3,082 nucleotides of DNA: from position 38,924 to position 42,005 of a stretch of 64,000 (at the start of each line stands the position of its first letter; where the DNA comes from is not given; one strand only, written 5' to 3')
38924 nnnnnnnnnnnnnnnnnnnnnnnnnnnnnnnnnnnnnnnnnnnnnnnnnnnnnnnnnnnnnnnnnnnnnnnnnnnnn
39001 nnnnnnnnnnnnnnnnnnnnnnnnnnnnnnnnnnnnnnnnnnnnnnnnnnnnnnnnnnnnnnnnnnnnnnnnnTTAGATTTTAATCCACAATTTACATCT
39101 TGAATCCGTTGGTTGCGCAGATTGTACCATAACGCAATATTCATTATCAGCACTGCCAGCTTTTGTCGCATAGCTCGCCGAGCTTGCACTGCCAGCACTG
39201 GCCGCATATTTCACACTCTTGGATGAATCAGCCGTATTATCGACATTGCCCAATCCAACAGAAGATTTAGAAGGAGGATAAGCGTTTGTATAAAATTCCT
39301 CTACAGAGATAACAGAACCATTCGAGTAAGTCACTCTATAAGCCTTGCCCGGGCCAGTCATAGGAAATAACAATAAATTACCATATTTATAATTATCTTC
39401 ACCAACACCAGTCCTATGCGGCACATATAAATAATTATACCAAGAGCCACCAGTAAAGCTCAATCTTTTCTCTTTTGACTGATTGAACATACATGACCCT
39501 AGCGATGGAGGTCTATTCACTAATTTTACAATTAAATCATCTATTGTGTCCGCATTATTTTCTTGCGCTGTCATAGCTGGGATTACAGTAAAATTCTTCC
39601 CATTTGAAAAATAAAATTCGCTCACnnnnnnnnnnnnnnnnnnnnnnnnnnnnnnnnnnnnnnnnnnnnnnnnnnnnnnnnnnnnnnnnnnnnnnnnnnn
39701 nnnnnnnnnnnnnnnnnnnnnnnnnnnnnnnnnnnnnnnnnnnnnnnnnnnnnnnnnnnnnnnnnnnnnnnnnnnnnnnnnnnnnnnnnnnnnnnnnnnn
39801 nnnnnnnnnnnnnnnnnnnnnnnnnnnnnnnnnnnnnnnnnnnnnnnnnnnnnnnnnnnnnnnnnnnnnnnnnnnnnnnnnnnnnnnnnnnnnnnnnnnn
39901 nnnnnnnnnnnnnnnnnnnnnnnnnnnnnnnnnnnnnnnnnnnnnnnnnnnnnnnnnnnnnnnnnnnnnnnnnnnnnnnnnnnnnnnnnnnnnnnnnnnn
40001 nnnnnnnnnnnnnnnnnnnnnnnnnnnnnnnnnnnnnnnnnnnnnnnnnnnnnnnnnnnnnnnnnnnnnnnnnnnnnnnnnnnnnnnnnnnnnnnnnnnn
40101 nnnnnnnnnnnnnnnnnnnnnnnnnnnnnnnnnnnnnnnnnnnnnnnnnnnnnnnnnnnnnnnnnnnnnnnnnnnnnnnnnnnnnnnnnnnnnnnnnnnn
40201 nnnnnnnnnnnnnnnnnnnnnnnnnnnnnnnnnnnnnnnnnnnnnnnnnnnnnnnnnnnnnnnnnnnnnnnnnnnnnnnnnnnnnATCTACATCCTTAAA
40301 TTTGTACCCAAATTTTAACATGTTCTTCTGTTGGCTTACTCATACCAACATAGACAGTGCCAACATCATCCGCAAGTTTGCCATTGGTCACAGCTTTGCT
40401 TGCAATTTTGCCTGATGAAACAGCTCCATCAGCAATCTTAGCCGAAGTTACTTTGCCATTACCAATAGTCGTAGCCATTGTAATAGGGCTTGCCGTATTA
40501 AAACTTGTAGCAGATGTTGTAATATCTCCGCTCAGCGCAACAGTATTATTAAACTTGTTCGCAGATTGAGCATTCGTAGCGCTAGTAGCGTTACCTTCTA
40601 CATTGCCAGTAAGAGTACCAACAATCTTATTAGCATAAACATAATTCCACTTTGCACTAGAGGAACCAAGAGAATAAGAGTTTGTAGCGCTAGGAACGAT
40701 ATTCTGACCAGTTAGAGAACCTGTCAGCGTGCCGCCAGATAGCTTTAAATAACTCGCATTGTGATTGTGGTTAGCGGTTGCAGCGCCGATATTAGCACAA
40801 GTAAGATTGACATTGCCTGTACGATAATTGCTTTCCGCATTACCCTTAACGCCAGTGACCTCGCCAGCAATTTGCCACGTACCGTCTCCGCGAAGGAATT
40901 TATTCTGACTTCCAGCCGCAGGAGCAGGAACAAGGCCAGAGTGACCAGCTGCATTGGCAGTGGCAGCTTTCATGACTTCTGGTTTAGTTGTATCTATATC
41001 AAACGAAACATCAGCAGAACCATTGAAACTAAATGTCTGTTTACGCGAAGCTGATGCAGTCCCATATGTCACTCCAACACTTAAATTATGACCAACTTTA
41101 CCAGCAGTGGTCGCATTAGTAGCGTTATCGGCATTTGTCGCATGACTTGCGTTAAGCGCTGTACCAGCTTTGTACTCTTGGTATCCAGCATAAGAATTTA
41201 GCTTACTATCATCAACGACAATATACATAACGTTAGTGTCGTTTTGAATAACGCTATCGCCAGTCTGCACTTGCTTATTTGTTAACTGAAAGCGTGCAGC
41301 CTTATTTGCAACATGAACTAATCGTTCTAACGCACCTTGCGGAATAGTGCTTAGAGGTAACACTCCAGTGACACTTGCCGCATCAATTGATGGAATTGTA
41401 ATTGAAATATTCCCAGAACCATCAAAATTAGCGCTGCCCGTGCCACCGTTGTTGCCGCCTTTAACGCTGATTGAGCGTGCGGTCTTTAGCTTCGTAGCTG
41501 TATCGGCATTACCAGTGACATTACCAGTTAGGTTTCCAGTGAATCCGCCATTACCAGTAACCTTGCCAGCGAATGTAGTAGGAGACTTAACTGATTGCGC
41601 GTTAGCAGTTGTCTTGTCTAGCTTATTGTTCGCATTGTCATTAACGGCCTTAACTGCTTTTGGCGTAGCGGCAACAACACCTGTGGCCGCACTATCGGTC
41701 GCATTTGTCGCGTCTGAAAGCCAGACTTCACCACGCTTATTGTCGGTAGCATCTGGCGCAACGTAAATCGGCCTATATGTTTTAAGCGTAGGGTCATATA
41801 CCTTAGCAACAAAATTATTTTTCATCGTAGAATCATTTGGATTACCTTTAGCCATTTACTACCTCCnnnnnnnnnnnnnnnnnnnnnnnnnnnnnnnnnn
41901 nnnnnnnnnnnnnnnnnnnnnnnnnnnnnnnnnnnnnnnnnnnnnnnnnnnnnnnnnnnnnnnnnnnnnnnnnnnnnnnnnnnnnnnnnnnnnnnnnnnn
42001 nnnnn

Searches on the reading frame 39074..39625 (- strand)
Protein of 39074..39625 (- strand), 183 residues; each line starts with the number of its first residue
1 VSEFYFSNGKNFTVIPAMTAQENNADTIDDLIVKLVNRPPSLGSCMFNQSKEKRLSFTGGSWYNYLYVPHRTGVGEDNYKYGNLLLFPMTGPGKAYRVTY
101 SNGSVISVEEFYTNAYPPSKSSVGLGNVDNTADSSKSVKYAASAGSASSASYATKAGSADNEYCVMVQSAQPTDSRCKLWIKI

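Call 7: search_protein_families(library=phrogs, proteins=[window:39074-39625:-], max_evalue=0.001)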
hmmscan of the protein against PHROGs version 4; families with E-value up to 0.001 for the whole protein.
window:39074-39625:- (183 aa): 3 families
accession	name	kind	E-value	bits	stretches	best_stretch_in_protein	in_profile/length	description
phrog_35419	-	tail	0.00045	20.6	1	118-164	72-118/414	tail fiber protein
phrog_24919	-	tail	0.00081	19.4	0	119-142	115-138/402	tail fiber protein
phrog_38707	-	unknown function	0.0009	19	0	118-156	404-442/675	-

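Call 8: search_protein_families(library=pfam, proteins=[window:39074-39625:-], max_evalue=0.01)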
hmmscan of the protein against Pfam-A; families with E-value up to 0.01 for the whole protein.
window:39074-39625:- (183 aa): 1 family
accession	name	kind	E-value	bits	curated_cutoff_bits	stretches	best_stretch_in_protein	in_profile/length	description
PF24303.1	DUF7485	-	0.0097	15.8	27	0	80-168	127-216/284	Domain of unknown function (DUF7485)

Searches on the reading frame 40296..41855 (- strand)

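Call 7: search_protein_families(library=phrogs, proteins=[window:40296-41855:-], max_evalue=0.001)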
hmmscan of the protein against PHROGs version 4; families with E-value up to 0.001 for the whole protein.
window:40296-41855:- (519 aa): 5 families
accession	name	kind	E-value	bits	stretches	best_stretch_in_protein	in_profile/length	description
phrog_454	-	tail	3.7e-08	32.9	1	93-463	506-762/1376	tail fiber protein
phrog_381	-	tail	1.2e-07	32.4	1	34-507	169-536/566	tail fiber protein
phrog_4302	-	unknown function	6.7e-06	26.1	1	294-328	217-251/499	-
phrog_36614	-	unknown function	1.4e-05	26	1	35-86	5-52/155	-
phrog_7389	-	tail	2.3e-05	24.1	0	58-300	284-521/732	tail fiber protein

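Call 8: search_protein_families(library=pfam, proteins=[window:40296-41855:-], max_evalue=0.01)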
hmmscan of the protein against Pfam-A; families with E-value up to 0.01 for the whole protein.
window:40296-41855:- (519 aa): 1 family
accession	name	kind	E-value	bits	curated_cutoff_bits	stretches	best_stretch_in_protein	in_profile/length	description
PF03406.18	Phage_fiber_2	-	8.3e-09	35.4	22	1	41-81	5-41/42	Phage tail fibre repeat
